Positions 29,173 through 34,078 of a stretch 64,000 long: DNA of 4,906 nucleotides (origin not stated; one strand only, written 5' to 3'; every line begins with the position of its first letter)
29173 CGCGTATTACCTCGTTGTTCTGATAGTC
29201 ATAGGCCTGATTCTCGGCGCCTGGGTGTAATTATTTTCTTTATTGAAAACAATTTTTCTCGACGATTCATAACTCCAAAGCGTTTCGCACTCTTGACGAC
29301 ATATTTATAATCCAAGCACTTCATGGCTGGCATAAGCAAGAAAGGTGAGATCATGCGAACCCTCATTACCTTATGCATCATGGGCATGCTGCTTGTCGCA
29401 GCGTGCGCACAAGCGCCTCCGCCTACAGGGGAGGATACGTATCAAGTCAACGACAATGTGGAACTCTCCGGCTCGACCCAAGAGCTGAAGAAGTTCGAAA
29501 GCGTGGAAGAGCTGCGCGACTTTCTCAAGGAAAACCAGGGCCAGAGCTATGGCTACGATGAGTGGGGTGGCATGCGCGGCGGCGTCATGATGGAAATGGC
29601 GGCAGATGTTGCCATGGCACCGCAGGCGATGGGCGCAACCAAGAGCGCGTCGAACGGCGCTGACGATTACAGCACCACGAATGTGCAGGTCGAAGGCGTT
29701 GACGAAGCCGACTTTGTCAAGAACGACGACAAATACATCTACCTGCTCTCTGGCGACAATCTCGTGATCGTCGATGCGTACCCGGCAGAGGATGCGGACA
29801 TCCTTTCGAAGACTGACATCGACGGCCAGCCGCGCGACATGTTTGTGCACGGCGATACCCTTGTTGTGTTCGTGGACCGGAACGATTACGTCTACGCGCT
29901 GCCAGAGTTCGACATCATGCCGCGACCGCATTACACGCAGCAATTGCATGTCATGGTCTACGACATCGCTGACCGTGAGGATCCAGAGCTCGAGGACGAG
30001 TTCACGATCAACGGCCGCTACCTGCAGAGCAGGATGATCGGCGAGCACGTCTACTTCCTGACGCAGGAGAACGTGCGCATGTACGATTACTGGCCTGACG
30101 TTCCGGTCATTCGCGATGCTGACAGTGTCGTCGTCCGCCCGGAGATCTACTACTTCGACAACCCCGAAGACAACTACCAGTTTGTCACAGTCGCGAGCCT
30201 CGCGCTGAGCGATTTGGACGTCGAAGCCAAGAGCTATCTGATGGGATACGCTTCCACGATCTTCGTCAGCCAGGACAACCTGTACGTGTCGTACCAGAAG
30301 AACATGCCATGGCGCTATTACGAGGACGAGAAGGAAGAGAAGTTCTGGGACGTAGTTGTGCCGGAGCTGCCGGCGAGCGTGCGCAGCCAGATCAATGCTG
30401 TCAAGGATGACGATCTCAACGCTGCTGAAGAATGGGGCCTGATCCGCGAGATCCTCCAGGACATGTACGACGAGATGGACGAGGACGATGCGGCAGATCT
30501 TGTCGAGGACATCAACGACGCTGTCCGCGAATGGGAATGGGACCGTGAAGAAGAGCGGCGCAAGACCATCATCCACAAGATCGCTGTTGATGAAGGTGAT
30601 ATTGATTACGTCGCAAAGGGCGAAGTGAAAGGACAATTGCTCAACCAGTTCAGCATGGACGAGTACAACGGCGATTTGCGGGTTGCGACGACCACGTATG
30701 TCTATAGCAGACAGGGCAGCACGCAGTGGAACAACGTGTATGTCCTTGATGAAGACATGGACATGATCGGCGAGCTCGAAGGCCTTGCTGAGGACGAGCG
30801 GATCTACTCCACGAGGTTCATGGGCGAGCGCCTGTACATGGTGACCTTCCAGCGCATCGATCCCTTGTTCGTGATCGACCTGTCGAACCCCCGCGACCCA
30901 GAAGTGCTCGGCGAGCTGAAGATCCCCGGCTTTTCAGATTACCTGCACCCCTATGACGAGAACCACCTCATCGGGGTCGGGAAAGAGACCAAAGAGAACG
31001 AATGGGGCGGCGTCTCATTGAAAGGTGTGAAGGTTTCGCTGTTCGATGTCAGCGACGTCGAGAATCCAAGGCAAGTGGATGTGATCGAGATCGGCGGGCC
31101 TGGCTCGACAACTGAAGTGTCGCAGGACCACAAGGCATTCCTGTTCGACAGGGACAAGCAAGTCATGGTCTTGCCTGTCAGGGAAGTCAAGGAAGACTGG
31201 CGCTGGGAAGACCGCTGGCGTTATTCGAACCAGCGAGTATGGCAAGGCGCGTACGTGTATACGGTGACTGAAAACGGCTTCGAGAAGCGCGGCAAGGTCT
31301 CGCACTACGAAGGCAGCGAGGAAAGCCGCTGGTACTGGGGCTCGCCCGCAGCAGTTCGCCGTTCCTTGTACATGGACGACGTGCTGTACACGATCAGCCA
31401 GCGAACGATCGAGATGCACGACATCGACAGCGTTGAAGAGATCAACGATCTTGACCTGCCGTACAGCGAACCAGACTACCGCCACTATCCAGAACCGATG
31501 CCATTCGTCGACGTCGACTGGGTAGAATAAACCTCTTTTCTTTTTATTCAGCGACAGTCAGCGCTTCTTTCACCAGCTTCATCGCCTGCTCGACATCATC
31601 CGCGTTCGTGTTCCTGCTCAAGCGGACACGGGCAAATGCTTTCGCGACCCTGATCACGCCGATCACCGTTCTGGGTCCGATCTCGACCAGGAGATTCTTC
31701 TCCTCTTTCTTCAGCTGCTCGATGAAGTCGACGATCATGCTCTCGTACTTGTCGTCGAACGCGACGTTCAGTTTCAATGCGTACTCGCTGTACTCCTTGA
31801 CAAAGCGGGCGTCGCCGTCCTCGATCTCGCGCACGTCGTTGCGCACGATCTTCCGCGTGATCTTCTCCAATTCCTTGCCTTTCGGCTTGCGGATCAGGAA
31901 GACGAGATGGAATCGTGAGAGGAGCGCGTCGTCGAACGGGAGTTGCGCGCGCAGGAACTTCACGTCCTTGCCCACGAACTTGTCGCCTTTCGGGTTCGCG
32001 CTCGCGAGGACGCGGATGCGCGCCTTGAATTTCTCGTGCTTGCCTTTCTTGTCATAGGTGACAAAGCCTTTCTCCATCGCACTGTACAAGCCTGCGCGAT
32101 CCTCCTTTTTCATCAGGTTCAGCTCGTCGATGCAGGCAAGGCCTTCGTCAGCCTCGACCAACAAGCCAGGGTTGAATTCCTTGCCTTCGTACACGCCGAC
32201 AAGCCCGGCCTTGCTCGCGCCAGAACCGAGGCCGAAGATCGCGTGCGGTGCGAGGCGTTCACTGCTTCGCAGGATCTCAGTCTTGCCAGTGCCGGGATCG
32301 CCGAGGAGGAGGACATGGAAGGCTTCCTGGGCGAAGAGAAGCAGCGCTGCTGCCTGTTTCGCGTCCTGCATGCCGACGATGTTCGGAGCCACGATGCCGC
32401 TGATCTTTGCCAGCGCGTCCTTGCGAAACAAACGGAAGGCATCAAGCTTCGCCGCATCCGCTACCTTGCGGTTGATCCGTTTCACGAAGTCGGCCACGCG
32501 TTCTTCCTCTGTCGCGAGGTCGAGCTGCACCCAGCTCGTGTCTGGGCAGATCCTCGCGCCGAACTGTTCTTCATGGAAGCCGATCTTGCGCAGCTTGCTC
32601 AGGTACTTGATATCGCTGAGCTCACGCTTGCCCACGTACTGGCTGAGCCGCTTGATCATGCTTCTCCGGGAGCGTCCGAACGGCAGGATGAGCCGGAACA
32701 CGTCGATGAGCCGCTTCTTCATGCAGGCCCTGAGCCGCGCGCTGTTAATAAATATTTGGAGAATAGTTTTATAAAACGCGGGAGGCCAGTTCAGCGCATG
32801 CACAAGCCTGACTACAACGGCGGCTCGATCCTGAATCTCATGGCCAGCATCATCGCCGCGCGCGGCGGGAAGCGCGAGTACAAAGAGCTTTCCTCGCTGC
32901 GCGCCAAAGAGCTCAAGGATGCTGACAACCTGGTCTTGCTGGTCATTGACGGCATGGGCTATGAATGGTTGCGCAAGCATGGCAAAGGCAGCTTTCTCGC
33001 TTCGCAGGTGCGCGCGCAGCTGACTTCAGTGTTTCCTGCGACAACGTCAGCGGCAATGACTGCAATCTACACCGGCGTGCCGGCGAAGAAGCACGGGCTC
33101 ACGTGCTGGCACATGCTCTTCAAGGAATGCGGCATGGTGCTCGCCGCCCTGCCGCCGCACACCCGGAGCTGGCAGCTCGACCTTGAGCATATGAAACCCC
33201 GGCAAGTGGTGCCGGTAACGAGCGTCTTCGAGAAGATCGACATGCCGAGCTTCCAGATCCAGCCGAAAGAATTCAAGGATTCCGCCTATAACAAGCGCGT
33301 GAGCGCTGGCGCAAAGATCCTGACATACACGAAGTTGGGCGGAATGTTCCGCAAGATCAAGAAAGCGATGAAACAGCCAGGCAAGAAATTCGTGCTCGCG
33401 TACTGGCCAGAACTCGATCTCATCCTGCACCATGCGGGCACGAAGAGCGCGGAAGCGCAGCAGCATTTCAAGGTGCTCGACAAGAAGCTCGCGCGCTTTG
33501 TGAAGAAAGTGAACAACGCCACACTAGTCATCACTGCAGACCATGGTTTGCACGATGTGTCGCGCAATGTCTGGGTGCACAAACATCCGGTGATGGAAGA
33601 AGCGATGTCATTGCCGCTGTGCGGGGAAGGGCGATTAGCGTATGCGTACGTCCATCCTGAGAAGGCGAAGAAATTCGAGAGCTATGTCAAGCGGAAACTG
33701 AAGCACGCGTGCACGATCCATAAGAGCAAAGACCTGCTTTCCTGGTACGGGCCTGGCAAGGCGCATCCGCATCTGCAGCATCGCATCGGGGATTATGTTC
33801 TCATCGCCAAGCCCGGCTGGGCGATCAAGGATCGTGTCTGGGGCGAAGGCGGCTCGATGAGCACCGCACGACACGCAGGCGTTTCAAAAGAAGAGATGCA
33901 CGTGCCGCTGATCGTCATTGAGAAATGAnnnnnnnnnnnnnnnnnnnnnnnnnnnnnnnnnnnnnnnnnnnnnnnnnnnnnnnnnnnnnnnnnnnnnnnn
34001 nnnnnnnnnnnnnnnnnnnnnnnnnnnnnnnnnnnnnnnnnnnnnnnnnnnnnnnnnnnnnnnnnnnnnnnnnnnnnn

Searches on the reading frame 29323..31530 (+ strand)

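Call 38: search_protein_families(library=pfam, proteins=[window:29323-31530:+], max_evalue=0.0001)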
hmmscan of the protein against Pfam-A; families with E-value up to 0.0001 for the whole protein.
window:29323-31530:+ (735 aa): 1 family
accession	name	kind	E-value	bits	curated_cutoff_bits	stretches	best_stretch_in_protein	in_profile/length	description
PF09826.15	Beta_propel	-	1.4e-166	555.7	22.4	1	116-703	1-494/495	Beta propeller domain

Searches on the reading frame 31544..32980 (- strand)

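Call 38: search_protein_families(library=pfam, proteins=[window:31544-32980:-], max_evalue=0.0001)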
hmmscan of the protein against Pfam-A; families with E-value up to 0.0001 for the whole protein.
window:31544-32980:- (478 aa): 5 families
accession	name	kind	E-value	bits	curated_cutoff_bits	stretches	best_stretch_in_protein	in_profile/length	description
PF00493.29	MCM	-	1.7e-37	129.2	23.3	1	186-379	11-221/224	MCM P-loop domain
PF01078.27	Mg_chelatase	-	7.6e-11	42.2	20.3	1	255-330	85-158/207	Magnesium chelatase, subunit ChlI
PF17855.7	MCM_lid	-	1.4e-10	41.9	27.4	1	393-473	2-86/87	MCM AAA-lid domain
PF07728.20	AAA_5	-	3.1e-07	30.9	22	1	222-332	1-125/139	AAA domain (dynein-related subfamily)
PF00158.32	Sigma54_activat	-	3.9e-06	27.1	20.2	0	216-336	18-149/168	Sigma-54 interaction domain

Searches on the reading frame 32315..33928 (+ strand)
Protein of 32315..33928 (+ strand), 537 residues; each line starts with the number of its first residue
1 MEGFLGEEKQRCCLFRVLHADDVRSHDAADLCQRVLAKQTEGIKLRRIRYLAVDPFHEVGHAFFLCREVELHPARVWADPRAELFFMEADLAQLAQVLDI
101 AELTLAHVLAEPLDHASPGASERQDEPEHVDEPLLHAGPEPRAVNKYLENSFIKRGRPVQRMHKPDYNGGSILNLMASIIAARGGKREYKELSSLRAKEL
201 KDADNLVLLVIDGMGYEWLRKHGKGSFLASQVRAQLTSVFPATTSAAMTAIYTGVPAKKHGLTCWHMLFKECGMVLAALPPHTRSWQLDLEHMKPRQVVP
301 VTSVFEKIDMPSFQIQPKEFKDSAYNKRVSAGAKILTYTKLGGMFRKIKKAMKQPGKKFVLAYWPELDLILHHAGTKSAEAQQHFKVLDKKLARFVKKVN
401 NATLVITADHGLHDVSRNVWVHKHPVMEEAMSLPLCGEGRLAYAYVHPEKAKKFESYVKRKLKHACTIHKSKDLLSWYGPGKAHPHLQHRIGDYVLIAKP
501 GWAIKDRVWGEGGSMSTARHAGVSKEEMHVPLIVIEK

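Call 39: search_protein_families(library=pfam, proteins=[window:32315-33928:+], max_evalue=0.0001)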
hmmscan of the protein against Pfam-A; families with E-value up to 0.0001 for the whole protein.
window:32315-33928:+ (537 aa): 2 families
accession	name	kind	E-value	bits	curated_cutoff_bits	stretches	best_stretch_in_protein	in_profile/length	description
PF01663.27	Phosphodiest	-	6.7e-25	88.8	23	1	206-511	1-330/342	Type I phosphodiesterase / nucleotide pyrophosphatase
PF01676.23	Metalloenzyme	-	8.8e-06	25.8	24.3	1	304-412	88-202/252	Metalloenzyme superfamily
